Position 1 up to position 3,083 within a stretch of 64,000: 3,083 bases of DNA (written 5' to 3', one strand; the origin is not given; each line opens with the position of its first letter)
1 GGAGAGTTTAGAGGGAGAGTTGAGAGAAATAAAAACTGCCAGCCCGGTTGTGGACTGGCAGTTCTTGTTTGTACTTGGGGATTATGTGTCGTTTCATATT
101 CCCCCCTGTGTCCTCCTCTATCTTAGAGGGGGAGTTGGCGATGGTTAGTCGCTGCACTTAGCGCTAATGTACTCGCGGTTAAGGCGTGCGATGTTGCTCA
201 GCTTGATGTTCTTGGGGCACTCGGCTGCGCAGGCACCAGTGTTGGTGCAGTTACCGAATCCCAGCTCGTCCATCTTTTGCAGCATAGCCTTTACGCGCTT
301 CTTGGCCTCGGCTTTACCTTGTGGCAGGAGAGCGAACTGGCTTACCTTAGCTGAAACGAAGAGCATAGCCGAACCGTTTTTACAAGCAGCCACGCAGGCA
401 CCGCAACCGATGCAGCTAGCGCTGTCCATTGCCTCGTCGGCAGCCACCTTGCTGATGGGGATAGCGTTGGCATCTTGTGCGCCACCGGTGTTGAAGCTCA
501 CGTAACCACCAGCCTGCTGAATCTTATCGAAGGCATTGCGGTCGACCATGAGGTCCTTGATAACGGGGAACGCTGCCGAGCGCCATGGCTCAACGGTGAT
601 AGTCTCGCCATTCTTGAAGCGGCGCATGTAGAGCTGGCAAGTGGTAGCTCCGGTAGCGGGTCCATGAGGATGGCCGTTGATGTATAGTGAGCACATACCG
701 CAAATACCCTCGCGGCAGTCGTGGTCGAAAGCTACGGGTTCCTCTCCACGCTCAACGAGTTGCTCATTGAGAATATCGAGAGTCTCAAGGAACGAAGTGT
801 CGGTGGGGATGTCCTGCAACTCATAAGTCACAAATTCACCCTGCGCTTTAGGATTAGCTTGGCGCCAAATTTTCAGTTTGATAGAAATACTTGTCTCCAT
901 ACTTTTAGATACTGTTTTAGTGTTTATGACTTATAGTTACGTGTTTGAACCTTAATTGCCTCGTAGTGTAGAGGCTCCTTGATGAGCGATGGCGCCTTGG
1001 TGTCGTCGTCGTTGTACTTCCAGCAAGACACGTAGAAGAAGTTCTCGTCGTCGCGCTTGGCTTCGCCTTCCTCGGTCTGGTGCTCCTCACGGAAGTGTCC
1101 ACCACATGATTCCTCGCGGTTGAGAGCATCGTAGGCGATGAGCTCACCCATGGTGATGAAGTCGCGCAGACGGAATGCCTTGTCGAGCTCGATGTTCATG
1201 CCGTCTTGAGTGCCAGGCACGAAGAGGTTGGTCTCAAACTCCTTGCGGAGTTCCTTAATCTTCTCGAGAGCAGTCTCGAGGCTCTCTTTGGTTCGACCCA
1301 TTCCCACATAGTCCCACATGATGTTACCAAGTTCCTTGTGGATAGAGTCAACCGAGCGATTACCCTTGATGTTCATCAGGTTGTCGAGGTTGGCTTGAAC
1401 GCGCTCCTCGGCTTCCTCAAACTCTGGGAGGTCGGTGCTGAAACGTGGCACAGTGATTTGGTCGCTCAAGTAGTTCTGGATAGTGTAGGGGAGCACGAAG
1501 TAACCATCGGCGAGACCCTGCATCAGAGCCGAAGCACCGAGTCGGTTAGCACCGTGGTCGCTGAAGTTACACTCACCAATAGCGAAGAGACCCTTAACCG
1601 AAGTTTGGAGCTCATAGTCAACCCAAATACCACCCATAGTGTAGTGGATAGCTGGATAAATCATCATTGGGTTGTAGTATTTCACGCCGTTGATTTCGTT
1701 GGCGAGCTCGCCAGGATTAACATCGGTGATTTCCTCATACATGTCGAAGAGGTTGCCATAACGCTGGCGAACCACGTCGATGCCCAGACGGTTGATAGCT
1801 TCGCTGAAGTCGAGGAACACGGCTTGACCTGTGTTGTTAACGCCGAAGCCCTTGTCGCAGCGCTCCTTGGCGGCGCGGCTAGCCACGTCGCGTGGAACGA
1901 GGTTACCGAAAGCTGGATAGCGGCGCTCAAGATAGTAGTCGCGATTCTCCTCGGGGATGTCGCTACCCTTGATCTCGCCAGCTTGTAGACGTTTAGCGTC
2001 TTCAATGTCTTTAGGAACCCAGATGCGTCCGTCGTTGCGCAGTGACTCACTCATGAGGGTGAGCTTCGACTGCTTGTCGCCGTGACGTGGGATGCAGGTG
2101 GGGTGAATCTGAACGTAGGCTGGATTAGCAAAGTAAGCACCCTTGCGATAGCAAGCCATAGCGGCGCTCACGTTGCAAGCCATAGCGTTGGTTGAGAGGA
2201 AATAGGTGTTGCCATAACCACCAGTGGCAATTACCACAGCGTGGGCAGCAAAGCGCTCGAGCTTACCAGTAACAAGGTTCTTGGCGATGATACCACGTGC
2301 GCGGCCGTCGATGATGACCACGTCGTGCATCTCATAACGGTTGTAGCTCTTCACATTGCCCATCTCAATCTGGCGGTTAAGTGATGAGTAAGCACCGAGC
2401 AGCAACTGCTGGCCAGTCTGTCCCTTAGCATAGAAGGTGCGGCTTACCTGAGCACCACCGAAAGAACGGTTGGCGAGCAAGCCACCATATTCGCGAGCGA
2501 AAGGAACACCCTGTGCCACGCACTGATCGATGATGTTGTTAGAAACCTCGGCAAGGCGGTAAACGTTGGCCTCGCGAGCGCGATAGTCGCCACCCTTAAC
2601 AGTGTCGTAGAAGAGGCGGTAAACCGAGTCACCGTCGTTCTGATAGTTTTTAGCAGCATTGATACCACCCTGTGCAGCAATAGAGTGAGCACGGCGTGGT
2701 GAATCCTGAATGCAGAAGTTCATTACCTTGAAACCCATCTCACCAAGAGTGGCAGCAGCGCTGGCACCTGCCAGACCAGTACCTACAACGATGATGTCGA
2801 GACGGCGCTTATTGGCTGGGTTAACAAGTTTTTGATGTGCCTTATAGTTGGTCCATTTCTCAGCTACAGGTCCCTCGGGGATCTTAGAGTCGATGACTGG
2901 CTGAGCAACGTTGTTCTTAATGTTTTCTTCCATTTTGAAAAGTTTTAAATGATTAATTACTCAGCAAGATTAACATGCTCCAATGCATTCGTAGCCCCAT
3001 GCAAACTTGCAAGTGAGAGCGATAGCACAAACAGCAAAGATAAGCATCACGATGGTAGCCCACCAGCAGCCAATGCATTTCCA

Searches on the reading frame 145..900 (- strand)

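Call 7: search_protein_families(library=pfam, proteins=[window:145-900:-], max_evalue=0.01)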
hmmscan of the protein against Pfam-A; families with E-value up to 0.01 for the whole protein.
window:145-900:- (251 aa): 15 families
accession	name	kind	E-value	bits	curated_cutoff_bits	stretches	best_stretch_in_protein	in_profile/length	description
PF13085.11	Fer2_3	-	1.1e-22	80.5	27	1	8-124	1-105/107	2Fe-2S iron-sulfur cluster binding domain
PF12838.12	Fer4_7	-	2.7e-09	37.8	27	1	162-232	1-52/52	4Fe-4S dicluster domain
PF13183.11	Fer4_8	-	5.2e-09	37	27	1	161-232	3-68/68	4Fe-4S dicluster domain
PF13237.11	Fer4_10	-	6.8e-07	29.6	25.5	2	159-229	5-53/53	4Fe-4S dicluster domain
PF13187.11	Fer4_9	-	2.8e-06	27.7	27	2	163-231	2-50/52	4Fe-4S dicluster domain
PF13459.11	Fer4_15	-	4.3e-05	24.6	22.4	0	158-175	3-20/66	4Fe-4S single cluster domain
PF13534.11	Fer4_17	-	7.9e-05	23.6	22.2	1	162-232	1-60/61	4Fe-4S dicluster domain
PF17179.9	Fer4_22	-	9.7e-05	23.6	27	0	154-175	72-93/95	4Fe-4S dicluster domain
PF12797.12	Fer4_2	-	0.00023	21.4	24.5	1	158-174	5-21/22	4Fe-4S binding domain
PF00037.32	Fer4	-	0.00025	21.2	21.1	1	159-176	4-21/24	4Fe-4S binding domain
PF12837.12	Fer4_6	-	0.00033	20.9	25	1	158-176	4-22/24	4Fe-4S binding domain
PF14697.11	Fer4_21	-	0.0011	19.5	35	1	158-178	3-23/59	4Fe-4S dicluster domain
PF00111.32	Fer2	-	0.0019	18.5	21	1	53-92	26-76/77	2Fe-2S iron-sulfur cluster binding domain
PF25160.1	LdpA_Fe-S-bd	-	0.0019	18.4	27.6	0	155-174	20-39/49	LdpA Fe-S cluster-binding domain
PF12800.12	Fer4_4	-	0.0058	17.3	24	1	162-176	3-17/17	4Fe-4S binding domain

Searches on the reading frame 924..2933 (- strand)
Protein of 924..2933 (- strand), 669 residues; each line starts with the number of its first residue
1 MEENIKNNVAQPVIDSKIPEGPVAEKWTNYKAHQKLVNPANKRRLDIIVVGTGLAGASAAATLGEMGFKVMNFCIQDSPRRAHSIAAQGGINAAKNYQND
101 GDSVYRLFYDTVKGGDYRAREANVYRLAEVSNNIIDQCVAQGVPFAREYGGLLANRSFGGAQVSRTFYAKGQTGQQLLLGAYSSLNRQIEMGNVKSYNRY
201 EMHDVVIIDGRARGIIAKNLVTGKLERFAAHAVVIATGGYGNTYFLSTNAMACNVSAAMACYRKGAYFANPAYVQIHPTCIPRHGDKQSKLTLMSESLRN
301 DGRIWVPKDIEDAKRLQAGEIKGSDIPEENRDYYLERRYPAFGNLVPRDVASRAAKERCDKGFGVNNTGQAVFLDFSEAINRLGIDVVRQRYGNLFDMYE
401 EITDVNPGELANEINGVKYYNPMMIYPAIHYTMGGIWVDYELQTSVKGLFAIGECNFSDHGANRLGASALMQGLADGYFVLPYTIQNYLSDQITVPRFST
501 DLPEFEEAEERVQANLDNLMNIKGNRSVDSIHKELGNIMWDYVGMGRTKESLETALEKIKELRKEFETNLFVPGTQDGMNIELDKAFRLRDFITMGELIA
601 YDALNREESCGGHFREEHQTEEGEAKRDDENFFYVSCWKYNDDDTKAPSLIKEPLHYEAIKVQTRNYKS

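Call 7: search_protein_families(library=pfam, proteins=[window:924-2933:-], max_evalue=0.01)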
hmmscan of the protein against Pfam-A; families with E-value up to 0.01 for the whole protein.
window:924-2933:- (669 aa): 7 families
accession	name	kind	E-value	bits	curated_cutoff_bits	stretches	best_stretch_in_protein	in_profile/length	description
PF00890.30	FAD_binding_2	-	2.1e-57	195.6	20.4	1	46-470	1-414/414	FAD binding domain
PF02910.25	Succ_DH_flav_C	-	6.1e-37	126.9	20.8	1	532-667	1-130/130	Fumarate reductase flavoprotein C-term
PF07992.20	Pyr_redox_2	-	6.2e-10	39.4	26.1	1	46-242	2-112/291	Pyridine nucleotide-disulphide oxidoreductase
PF01266.30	DAO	-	3.2e-05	24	27.9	1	46-245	1-208/353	FAD dependent oxidoreductase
PF01134.28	GIDA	-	5.8e-05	22.8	22.1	1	46-72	1-27/391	Glucose inhibited division protein A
PF03486.20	HI0933_like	-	0.0002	21.4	50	0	46-97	2-53/244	HI0933-like protein Rossmann domain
PF13450.12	NAD_binding_8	-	0.0094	16.7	21.9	0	49-71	1-23/68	NAD(P)-binding Rossmann-like domain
